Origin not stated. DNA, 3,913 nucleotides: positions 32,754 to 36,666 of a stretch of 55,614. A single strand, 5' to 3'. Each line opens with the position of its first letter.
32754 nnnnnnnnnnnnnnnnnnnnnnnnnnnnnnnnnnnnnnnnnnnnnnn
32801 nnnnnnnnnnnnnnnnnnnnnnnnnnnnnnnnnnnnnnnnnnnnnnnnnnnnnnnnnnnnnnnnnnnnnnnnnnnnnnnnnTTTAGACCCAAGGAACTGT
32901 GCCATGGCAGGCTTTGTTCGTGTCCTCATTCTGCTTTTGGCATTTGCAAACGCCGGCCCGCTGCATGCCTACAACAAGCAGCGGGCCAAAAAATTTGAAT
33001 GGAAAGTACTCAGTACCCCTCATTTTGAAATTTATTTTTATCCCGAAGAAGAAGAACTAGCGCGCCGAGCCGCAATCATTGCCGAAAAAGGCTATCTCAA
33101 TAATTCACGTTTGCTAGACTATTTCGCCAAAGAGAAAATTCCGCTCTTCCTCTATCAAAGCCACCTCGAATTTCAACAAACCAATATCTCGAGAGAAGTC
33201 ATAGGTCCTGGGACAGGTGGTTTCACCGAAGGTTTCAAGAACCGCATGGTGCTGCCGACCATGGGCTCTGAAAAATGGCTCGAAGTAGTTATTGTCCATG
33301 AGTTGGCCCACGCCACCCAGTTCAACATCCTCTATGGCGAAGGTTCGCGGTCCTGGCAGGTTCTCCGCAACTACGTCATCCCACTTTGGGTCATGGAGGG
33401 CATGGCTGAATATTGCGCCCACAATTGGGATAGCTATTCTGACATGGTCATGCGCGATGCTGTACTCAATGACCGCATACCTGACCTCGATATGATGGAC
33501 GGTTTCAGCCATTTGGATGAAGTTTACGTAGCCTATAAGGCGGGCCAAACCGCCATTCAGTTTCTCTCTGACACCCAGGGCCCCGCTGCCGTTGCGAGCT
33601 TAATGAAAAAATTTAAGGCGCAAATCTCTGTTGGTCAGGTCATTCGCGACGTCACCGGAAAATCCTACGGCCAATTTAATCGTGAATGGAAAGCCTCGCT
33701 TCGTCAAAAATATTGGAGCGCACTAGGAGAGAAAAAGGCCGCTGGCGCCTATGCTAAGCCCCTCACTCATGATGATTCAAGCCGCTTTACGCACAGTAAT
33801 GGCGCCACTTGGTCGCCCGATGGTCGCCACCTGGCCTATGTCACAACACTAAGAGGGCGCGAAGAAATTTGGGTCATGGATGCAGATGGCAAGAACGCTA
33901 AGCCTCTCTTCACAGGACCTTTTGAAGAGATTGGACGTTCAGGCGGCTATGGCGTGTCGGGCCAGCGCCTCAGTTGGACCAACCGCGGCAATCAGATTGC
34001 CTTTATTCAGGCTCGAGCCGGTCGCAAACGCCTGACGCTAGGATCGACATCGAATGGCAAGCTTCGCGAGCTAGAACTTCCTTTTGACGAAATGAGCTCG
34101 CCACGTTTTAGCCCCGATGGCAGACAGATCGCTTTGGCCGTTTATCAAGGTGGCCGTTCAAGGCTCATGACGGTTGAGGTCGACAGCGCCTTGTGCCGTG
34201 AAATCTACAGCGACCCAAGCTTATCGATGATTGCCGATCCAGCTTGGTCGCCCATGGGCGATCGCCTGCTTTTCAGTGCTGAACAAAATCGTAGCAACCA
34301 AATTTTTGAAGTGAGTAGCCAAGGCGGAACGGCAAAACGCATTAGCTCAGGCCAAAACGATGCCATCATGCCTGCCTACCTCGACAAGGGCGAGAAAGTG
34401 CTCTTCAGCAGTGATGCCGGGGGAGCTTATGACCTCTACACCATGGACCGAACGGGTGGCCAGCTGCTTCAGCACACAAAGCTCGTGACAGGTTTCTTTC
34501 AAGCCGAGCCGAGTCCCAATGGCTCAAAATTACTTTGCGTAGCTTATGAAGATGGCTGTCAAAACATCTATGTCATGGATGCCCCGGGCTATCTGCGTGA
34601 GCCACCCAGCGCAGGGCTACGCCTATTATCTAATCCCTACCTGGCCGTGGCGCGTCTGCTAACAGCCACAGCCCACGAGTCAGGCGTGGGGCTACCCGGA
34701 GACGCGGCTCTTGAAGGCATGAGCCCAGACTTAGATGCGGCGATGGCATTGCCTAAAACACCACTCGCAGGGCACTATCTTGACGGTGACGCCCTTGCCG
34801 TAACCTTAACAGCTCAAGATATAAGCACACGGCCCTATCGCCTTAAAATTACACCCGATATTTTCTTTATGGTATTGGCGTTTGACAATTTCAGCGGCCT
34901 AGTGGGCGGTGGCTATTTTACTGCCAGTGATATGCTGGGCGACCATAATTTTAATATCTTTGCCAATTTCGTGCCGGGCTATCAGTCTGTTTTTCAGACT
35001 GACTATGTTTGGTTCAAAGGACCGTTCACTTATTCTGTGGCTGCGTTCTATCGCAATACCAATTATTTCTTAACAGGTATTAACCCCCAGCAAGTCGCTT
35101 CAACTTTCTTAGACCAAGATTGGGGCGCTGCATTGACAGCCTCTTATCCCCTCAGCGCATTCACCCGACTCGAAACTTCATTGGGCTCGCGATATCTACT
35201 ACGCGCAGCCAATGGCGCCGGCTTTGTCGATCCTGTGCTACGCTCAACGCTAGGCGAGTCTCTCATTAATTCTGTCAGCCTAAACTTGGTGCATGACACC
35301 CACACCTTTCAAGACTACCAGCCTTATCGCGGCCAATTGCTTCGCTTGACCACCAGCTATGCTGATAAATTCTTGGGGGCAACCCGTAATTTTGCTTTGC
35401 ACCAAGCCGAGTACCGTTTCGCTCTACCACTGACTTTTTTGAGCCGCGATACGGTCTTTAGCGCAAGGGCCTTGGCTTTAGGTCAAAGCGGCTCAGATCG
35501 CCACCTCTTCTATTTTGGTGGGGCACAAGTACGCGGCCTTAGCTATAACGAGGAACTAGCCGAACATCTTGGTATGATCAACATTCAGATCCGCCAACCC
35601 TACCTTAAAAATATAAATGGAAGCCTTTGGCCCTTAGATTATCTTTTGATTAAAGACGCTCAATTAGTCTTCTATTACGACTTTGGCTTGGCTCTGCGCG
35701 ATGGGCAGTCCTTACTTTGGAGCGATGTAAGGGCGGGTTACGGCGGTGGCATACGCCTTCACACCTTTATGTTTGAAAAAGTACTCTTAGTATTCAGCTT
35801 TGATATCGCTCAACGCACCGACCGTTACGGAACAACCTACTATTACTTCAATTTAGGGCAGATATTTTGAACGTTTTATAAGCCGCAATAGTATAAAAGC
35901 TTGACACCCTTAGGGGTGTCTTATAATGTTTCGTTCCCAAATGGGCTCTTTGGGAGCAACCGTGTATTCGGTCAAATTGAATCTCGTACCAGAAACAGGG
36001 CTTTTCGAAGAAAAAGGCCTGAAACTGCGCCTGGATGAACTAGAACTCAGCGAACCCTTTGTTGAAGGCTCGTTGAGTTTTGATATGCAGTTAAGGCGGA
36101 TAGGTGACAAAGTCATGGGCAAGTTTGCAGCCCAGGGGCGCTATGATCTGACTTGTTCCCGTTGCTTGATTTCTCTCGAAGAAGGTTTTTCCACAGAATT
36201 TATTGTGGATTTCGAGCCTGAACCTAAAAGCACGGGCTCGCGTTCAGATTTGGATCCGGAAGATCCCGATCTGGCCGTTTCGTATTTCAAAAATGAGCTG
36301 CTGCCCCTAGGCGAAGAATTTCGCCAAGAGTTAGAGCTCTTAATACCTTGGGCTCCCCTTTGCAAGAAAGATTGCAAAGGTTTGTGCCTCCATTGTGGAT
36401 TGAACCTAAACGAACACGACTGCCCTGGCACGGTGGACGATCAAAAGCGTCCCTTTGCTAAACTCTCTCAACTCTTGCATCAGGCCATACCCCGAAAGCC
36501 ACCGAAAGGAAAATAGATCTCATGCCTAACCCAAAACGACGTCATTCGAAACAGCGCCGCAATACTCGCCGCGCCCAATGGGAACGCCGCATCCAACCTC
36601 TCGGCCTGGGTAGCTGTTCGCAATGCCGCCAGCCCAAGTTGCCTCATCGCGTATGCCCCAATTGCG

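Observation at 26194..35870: Co-directional five-gene cluster that could form a trans-envelope machine: TPR/charged-helix scaffold, ExeA-like ATPase, SppA, IM-propeller protein, protease-propeller-Omp85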

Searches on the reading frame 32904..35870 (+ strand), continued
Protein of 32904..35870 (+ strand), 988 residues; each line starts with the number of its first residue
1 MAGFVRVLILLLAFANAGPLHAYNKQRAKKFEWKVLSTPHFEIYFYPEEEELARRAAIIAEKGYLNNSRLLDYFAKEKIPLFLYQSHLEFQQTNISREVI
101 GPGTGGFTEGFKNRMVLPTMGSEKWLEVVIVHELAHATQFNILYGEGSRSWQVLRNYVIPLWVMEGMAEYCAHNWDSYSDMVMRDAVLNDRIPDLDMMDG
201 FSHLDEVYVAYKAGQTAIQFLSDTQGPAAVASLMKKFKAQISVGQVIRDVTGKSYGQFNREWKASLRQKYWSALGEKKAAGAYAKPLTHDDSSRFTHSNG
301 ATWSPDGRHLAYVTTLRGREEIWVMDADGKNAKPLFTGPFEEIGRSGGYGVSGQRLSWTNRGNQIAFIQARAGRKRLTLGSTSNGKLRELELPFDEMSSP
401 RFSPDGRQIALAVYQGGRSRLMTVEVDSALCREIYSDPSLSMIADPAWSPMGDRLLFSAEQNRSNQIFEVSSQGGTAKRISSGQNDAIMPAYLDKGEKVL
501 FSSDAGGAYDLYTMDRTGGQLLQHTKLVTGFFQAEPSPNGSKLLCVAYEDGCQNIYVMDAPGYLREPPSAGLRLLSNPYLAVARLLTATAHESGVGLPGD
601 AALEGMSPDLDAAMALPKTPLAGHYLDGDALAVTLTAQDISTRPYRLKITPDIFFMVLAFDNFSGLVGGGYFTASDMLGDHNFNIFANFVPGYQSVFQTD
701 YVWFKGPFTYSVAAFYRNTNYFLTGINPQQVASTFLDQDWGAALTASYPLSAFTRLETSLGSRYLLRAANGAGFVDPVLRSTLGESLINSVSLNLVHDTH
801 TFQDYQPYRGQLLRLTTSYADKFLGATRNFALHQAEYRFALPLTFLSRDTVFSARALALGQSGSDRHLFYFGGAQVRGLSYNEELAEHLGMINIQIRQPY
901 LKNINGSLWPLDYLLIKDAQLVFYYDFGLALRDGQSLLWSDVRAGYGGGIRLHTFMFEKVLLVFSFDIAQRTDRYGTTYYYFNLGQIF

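Call 50: search_protein_families(library=pfam, proteins=[L014:12742-14013:+, L014:14010-14810:+, L003:6017-6622:+, L007:8608-9045:+, L014:8812-9900:+, L015:9155-9958:+, L082:8171-8992:+, L083:9103-9918:+, L014:6890-8725:+, L007:2236-3639:+], max_evalue=0.001)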
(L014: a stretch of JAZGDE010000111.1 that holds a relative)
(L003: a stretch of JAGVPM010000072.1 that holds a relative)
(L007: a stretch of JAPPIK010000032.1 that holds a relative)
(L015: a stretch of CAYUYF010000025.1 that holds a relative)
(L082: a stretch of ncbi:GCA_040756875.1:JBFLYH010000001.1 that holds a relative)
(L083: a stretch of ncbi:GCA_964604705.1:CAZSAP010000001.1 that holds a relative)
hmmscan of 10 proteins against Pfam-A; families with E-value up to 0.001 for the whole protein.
L014:12742-14013:+ (424 aa): 8 families
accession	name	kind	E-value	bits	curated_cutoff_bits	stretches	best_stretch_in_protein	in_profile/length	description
PF13360.13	PQQ_2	-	1e-57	195.9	27.6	4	208-303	3-98/233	Outer membrane protein assembly factor BamB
PF13570.13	Beta-prop_ACSF4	-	5.9e-57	194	133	2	279-415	20-162/329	Beta-alanine-activating enzyme, beta-propeller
PF01011.28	PQQ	-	4.8e-17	62.3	26.7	2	189-231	48-90/595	Glucose/ethanol/alcohol dehydrogenase, beta-propeller domain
PF25292.1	Beta-prop_CGLA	-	1.4e-08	35.1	26.8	0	319-357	45-78/316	Lambda-carrageenase beta-propeller domain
PF23414.1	Beta-prop_EML_2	-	1.1e-05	25.4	90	0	198-257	51-112/266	Echinoderm microtubule-associated protein second beta-propeller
PF24807.1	WD40_CDC20-Fz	-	9.3e-05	22.3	200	0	200-292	21-117/292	CDC20/Fizzy WD40 domain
PF12894.13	ANAPC4_WD40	-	0.00027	21.6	22.9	0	202-267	10-79/91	Anaphase-promoting complex subunit 4 WD40 domain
PF17005.11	WD40_like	-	0.00052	19.9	40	0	195-254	50-108/301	WD40-like domain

L014:14010-14810:+ (267 aa): 1 family
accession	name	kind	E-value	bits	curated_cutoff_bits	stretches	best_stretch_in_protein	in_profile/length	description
PF08308.17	PEGA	-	1.5e-15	57.2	20.8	1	38-109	2-68/71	PEGA domain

L003:6017-6622:+ (202 aa): 4 families
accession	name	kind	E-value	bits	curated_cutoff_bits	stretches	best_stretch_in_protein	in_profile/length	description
PF04542.20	Sigma70_r2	-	9e-20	70.7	24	1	29-97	1-70/71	Sigma-70 region 2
PF08281.18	Sigma70_r4_2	-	5.1e-19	68.1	25.7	1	140-191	3-54/54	Sigma-70, region 4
PF04545.22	Sigma70_r4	-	4e-13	49.1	24.1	1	144-193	1-50/50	Sigma-70, region 4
PF07638.17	Sigma70_ECF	-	1.9e-07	31.6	21.1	1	14-195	7-183/185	ECF sigma factor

L007:8608-9045:+ (146 aa): 11 families
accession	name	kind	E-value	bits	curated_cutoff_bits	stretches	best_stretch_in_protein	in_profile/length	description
PF13414.12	TPR_11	-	1.4e-15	57.1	26.8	2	62-94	10-42/42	TPR repeat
PF00515.34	TPR_1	-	2.1e-11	43.5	27.8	1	80-112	1-33/34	Tetratricopeptide repeat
PF07719.23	TPR_2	-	8e-11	41.6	27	1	80-111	1-32/34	Tetratricopeptide repeat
PF13181.12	TPR_8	-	7.6e-08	32.4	25.7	1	80-111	1-32/34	Tetratricopeptide repeat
PF13431.12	TPR_17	-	3.7e-07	30.3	24.4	1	70-101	3-34/34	Tetratricopeptide repeat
PF13432.12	TPR_16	-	2.1e-06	28.5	32.7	1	62-111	20-62/65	Tetratricopeptide repeat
PF13424.12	TPR_12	-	5.2e-06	27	30.1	1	62-110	26-75/77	Tetratricopeptide repeat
PF14559.12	TPR_19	-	6.6e-06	26.8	25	1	62-116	7-61/68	Tetratricopeptide repeat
PF12895.13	ANAPC3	-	6.8e-05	23.5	27.2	1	60-135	3-77/82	Anaphase-promoting complex, cyclosome, subunit 3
PF23914.1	TPR_CcmH_CycH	-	7.4e-05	23.1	42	0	73-126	43-96/158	Cytochrome c-type biogenesis protein H TPR domain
PF13176.12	TPR_7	-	9e-05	22.7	27.9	1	82-110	1-29/36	Tetratricopeptide repeat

L014:8812-9900:+ (363 aa): 2 families
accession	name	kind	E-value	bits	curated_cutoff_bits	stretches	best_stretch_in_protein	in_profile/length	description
PF10432.14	bact-PGI_C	-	2.9e-57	193.3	24.5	1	211-359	3-150/151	Bacterial phospho-glucose isomerase C-terminal SIS domain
PF01380.27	SIS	-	3.2e-07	30.6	25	1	59-139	6-90/131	SIS domain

L015:9155-9958:+ (268 aa): 1 family
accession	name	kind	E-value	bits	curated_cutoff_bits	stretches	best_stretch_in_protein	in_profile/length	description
PF02410.21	RsfS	-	2.8e-29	101.7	21.6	1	164-258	3-98/98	Ribosomal silencing factor during starvation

L082:8171-8992:+ (273 aa): 0 families

L083:9103-9918:+ (271 aa): 0 families

L014:6890-8725:+ (612 aa): 4 families
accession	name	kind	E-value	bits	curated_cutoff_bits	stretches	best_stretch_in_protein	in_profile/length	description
PF02896.24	PEP-utilizers_C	-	8.7e-108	360.4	22.8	1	286-572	3-291/293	PEP-utilising enzyme, PEP-binding domain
PF05524.18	PEP-utilisers_N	-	1e-27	97.1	24.4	1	39-162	1-121/121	PEP-utilising enzyme, N-terminal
PF00391.29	PEP-utilizers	-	1.5e-16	60.2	23.1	1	189-259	4-72/72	PEP-utilising enzyme, mobile domain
PF03328.21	HpcH_HpaI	-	6.2e-05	22.8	25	1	392-492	64-158/221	HpcH/HpaI aldolase/citrate lyase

L007:2236-3639:+ (468 aa): 13 families
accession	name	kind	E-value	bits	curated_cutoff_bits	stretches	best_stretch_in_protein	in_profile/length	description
PF00158.32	Sigma54_activat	-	3e-70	235.7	20.2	1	151-317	2-167/168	Sigma-54 interaction domain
PF00072.30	Response_reg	-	3.3e-28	98.5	30.2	1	10-121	1-110/111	Response regulator receiver domain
PF25601.1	AAA_lid_14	-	1.3e-25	89.5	27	1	323-403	1-80/87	AAA+ ATPase lid domain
PF14532.12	Sigma54_activ_2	-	1.9e-16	61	25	1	151-322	1-138/138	Sigma-54 interaction domain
PF02954.25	HTH_8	-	1e-11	44.8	22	1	418-458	2-42/42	Bacterial regulatory protein, Fis family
PF07724.20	AAA_2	-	7.4e-07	29.8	27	1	174-300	5-132/166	AAA domain (Cdc48 subfamily)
PF07728.20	AAA_5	-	8e-07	29.6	22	1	175-292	2-122/139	AAA domain (dynein-related subfamily)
PF01078.27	Mg_chelatase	-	4e-06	26.8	20.3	0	230-293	93-158/207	Magnesium chelatase, subunit ChlI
PF13191.12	AAA_16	-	1.7e-05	25.8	32.6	1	150-224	2-82/167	AAA ATPase domain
PF23198.2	PDE8A_N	-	1.8e-05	25.1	29.6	1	5-81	8-84/147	PDE8A-like, N-terminal domain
PF07726.17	AAA_3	-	6.2e-05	23.3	27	1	175-292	2-111/131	ATPase family associated with various cellular activities (AAA)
PF00004.35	AAA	-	0.00017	22.5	21.2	1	175-293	1-110/131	ATPase family associated with various cellular activities (AAA)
PF06490.17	FleQ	-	0.00065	20.4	22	0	10-124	2-106/108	Flagellar regulatory protein FleQ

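Call 61: predict_structure(alignment_id=A3)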
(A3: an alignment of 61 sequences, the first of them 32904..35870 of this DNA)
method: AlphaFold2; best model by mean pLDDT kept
length: 988 residues; sequences in the alignment: 61
mean_pLDDT: 85.4   pTM: 0.86
mean pLDDT of the five models: 85.4, 83.6, 83.6, 83.3, 83.2
residues with pLDDT >= 90: 580; 70-90: 266; 50-70: 69; < 50: 73
segments of 3 or more residues with pLDDT < 50: 1-21, 151-154, 582-623
pLDDT, mean of each block of 10 residues (from residue 1): 40 33 70 92 94 94 94 94 91 87 88 91 92 96 73 59 94 92 94 85 78 96 96 88 88 96 95 88 95 87 97 90 97 91 70 89 96 91 95 91 98 89 97 95 95 97 94 96 91 94 92 91 93 95 94 95 71 57 45 42 41 44 55 75 93 82 78 92 92 89 92 94 59 81 95 94 93 78 92 94 82 96 92 96 88 96 88 87 88 94 72 78 95 87 94 75 88 85 71
secondary structure, 60 per line:
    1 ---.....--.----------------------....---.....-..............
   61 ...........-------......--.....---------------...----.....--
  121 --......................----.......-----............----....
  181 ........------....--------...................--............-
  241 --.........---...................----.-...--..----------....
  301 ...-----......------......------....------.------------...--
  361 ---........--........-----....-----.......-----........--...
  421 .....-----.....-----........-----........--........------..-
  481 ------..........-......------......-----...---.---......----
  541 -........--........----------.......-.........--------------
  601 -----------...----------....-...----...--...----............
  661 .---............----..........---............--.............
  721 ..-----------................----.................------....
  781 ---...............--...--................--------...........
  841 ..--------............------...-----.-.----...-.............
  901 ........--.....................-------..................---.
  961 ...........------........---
elements in order (helices of 4 or more, strands of 3 or more residues): H4-8 E34-37 E41-45 H47-71 E79-84 H87-91 E107-109 E114-118 H123-144 H149-155 H161-172 H177-188 H195-198 H207-225 H228-239 H243-251 H255-273 E297-303 E309-314 E321-326 E333-336 E356-358 E364-371 E374-381 E387-390 E396-402 E408-415 E418-425 E431-435 E441-448 E454-461 E464-471 E487-493 E498-503 E510-515 E521-523 E531-536 E542-549 E552-559 H570-576 H578-586 H625-628 E642-644 E649-661 E665-676 E681-690 E694-705 E708-722 E734-749 E754-770 H777-780 E784-798 E801-803 E806-821 E830-842 E851-862 E869-871 E884-886 E888-908 E911-931 E942-956 E960-971 E978-985
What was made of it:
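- On SgmX/Bd2492 TPR family (g1): An Omp85-family protein of another subfamily (g5) ends the array (call 61).
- On Omp85 superfamily (g5): The AF2 model has 16 long strands at 649-985, most blocks with pLDDT 75-96 (call 61). Residues 560-640 are a low-confidence linker in the model (call 61).
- On WD40-Omp85 subfamily (g5): The propeller has six blades at 297-559 (call 61).
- Closest known: TAM. Different: g5 has no POTRA domain (call 61).
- Checked: The AF2 model (pLDDT 85.4, pTM 0.86) shows a helical peptidase at 25-275, a six-bladed propeller at 297-559, a disordered linker at 560-640 and a 16-strand barrel at 649-985 (call 61).
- The barrel has 16 strands (call 61).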

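Call 64: fold_search(model_id=the predicted structure, library=pdb)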
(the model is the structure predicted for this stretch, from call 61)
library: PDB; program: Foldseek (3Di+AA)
matches with E <= 10: 1056; with E <= 0.001: 449
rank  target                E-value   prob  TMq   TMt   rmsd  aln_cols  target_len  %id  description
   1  9a2l_MODEL_1_A        5.6e-14  1.00  0.21  0.47  18.0       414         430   15  Model of E. coli TolB by in-cell photo-crosslinking MS and deep learning (released 2023-02-24)
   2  1crz                  1.1e-13  1.00  0.23  0.54  11.4       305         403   20  CRYSTAL STRUCTURE OF THE E. COLI TOLB PROTEIN (released 2000-08-16)
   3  2w8b_A                1.2e-13  1.00  0.22  0.50  12.5       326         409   19  Crystal structure of processed TolB in complex with Pal (released 2009-02-17)
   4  2hqs_B                1.6e-13  1.00  0.22  0.51  18.0       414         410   17  Crystal structure of TolB/Pal complex (released 2007-04-03)
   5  2hqs_A                1.6e-13  1.00  0.23  0.52   2.6       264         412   22  Crystal structure of TolB/Pal complex (released 2007-04-03)
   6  6pnv                  1.6e-13  1.00  0.22  0.50  12.1       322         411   21  1.42 Angstrom Resolution Crystal Structure of Translocation Protein TolB from Salmonella enterica (released 2019-07-17)
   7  2w8b_B                2.2e-13  1.00  0.22  0.52  14.8       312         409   18  Crystal structure of processed TolB in complex with Pal (released 2009-02-17)
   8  2ivz_A                2.5e-13  1.00  0.22  0.52  10.4       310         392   21  Structure of TolB in complex with a peptide of the colicin E9 T- domain (released 2006-08-16)
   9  4r40_C                3.7e-13  1.00  0.22  0.52  13.6       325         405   19  Crystal Structure of TolB/Pal complex from Yersinia pestis. (released 2014-09-03)
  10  3iax_A                6.7e-13  1.00  0.23  0.55  12.2       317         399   19  The crystal structure of the TolB box of Colicin A in complex with TolB reveals important differences in the recruitme (released 2009-10-13)
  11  4jml_A                7.3e-13  1.00  0.22  0.53  13.6       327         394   20  Crystal structure of the TolB(P201C)-ColicinE9 TBE peptide(A33C) complex. (released 2013-07-17)
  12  2ivz_C                9.8e-13  1.00  0.22  0.54  11.5       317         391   22  Structure of TolB in complex with a peptide of the colicin E9 T- domain (released 2006-08-16)
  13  2ivz_D                1.3e-12  1.00  0.21  0.52  14.9       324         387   18  Structure of TolB in complex with a peptide of the colicin E9 T- domain (released 2006-08-16)
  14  1c5k                  2.2e-12  1.00  0.22  0.54  13.7       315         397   18  THE STRUCTURE OF TOLB, AN ESSENTIAL COMPONENT OF THE TOL-DEPENDENT TRANSLOCATION SYSTEM AND ITS INTERACTIONS WITH THE TR (released 2000-12-06)
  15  4pwz_A                6.2e-12  1.00  0.22  0.52  14.3       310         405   17  Crystal structure of TolB protein from Yersinia pestis CO92 (released 2014-04-02)
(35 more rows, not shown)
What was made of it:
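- On Omp85 superfamily (g5): Foldseek TM-scores normalised to the BamA barrel reach 0.64-0.71 (call 64).
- On WD40-Omp85 subfamily (g5): Foldseek matches TolB at E 1e-13 (call 64).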

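Call 67: search_protein_families(library=padloc, proteins=[window:32904-35870:+], max_evalue=0.001)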
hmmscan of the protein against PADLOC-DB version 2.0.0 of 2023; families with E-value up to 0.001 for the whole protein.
window:32904-35870:+ (988 aa): 0 families

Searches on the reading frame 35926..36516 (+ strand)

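Call 8: search_protein_families(library=pfam, proteins=[window:35926-36516:+], max_evalue=0.00001)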
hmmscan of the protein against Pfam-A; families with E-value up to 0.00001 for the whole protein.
window:35926-36516:+ (196 aa): 1 family
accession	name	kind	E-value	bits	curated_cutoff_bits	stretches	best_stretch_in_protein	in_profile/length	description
PF02620.22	YceD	-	2.8e-16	60.1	33.2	1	67-183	3-118/119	Large ribosomal RNA subunit accumulation protein YceD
